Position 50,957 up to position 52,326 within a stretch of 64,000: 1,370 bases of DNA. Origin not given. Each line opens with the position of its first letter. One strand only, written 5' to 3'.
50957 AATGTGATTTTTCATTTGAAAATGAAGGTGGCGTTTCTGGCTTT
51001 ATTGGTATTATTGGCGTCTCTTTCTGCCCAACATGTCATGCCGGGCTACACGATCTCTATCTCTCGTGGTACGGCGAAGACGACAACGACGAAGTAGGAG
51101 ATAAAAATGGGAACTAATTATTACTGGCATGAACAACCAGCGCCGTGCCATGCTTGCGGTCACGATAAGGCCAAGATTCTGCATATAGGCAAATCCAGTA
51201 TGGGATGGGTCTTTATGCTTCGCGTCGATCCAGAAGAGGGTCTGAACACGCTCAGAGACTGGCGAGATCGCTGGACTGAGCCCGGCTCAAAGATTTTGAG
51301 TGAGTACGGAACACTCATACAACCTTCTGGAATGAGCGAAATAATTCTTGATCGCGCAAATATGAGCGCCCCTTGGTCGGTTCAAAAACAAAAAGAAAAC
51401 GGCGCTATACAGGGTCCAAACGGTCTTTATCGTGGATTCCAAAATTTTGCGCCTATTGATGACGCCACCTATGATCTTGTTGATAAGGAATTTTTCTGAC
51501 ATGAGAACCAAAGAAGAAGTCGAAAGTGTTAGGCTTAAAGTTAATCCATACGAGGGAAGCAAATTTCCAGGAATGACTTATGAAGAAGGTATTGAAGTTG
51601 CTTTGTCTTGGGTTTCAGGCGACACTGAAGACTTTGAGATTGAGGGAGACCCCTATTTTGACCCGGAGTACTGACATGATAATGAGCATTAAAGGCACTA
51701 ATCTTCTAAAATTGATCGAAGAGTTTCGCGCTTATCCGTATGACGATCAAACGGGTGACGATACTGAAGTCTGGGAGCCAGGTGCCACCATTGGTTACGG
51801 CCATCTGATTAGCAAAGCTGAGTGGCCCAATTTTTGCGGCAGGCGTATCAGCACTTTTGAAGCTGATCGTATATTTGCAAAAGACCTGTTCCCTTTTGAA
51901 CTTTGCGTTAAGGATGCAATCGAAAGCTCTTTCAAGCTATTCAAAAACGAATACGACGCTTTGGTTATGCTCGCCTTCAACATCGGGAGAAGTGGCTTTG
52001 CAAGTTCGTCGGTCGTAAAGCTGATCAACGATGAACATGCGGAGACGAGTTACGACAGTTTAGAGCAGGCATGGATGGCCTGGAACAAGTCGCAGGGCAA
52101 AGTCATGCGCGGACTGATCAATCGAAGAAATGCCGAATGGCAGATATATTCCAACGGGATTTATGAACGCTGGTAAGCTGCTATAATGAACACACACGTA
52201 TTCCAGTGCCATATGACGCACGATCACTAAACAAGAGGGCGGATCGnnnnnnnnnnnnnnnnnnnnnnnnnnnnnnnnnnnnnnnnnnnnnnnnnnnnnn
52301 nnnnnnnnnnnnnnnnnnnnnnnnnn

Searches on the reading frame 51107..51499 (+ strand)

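Call 9: search_protein_families(library=phrogs, proteins=[window:51107-51499:+], max_evalue=0.001)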
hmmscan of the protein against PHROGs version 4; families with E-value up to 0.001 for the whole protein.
window:51107-51499:+ (130 aa): 1 family
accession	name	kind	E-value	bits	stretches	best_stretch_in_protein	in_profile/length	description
phrog_12436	-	unknown function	4.2e-07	31.1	1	1-129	1-123/124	-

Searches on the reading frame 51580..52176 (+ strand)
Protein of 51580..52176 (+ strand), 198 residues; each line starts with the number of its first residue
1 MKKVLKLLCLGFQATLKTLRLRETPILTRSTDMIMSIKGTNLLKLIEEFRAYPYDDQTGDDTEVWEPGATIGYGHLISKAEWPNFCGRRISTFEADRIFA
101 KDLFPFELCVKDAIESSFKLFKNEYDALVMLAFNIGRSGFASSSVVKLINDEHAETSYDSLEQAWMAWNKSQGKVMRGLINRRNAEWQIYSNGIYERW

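Call 9: search_protein_families(library=phrogs, proteins=[window:51580-52176:+], max_evalue=0.001)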
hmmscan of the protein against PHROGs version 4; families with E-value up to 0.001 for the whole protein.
window:51580-52176:+ (198 aa): 6 families
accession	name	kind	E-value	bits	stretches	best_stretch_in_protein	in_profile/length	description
phrog_7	-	lysis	5.4e-29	101.9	1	33-195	552-700/873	endolysin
phrog_10457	-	lysis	2.6e-12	47.8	1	119-191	26-94/95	endolysin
phrog_7910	-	lysis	3.4e-09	38.2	1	107-189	14-90/96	endolysin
phrog_28234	-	lysis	1.2e-08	35.5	1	47-192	75-221/372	endolysin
phrog_33083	-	lysis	8.9e-08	32.2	1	37-190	5-140/456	endolysin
phrog_16615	-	other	6e-06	26.3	1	33-196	197-354/529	peptidase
